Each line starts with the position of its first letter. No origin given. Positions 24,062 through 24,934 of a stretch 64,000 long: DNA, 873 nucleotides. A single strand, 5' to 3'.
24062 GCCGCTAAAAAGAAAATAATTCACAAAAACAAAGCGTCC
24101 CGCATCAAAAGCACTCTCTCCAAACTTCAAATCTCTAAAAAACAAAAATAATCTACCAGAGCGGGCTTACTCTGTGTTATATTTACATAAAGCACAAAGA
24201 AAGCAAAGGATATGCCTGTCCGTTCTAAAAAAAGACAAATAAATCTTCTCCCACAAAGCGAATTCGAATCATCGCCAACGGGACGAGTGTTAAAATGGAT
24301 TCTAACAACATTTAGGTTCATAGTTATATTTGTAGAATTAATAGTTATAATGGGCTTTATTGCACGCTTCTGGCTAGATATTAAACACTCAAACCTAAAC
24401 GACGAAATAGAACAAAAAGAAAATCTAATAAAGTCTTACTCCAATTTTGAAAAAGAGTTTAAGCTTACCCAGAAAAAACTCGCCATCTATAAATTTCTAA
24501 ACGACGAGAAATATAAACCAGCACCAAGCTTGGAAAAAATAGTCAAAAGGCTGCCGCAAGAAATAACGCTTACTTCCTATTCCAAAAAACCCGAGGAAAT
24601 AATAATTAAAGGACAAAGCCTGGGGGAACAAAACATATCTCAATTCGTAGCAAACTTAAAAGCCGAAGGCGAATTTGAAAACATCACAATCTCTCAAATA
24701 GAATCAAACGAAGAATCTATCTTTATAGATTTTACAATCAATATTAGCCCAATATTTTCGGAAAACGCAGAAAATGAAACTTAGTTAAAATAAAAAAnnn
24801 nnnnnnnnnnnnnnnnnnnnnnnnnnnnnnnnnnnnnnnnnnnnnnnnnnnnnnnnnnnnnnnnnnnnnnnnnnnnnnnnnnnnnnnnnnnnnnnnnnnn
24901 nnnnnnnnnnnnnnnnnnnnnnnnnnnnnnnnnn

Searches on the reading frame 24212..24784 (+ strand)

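Call 21: search_protein_families(library=pfam, proteins=[window:24212-24784:+], max_evalue=0.001)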
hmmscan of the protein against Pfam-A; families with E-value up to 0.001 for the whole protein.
window:24212-24784:+ (190 aa): 1 family
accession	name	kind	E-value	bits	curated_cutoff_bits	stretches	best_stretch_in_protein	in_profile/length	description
PF05137.18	PilN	-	2.8e-12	46.9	22.8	1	107-177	3-75/78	Fimbrial assembly protein (PilN)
